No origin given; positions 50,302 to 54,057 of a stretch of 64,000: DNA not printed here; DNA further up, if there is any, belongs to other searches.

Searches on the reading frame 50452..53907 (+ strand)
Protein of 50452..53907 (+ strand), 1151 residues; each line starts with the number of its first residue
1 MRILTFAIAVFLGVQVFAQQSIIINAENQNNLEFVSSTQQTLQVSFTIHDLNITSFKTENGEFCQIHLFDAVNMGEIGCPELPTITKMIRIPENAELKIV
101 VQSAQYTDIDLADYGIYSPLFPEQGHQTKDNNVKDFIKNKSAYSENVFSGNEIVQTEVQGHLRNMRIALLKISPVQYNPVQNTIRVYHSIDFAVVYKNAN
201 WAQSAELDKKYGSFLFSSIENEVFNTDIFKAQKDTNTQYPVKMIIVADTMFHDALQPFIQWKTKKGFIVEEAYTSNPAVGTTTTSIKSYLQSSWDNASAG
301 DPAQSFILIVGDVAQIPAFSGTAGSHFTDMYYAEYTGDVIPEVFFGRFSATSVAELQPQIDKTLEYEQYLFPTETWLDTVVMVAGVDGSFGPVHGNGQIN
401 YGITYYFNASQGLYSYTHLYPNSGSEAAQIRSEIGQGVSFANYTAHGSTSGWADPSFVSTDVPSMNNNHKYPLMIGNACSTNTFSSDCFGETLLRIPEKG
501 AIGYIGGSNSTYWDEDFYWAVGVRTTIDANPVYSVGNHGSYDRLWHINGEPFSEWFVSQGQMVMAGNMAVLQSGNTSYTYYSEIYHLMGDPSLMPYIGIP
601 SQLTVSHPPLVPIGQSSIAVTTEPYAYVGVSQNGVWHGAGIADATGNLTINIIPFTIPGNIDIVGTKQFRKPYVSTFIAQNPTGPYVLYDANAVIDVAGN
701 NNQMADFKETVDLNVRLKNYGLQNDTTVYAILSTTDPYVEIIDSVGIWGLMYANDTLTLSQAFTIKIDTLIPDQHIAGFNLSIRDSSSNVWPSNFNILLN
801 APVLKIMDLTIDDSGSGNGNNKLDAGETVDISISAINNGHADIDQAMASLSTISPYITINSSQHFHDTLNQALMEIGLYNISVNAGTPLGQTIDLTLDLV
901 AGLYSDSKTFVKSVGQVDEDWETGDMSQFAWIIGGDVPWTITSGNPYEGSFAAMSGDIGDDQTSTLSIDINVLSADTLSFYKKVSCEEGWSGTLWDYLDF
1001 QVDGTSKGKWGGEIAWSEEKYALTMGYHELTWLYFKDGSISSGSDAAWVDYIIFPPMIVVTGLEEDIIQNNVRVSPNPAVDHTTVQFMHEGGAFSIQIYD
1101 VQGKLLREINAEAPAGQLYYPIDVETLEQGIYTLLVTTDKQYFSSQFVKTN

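Call 70: search_protein_families(library=pfam, proteins=[window:50452-53907:+], max_evalue=0.00001)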
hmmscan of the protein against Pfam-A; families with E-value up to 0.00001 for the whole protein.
window:50452-53907:+ (1151 aa): 4 families
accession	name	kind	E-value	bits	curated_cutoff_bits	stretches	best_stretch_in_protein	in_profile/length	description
PF01364.23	Peptidase_C25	-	1.4e-59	202.7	23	1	243-594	1-373/374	Peptidase family C25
PF08126.16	Propeptide_C25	-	4.5e-28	98.2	22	1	32-200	11-176/205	Propeptide_C25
PF03785.20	Peptidase_C25_C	-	5.3e-15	55.5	25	1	600-675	1-76/79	Peptidase family C25, C terminal ig-like domain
PF18962.6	Por_Secre_tail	-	6e-10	39.7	27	1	1075-1146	2-72/75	Secretion system C-terminal sorting domain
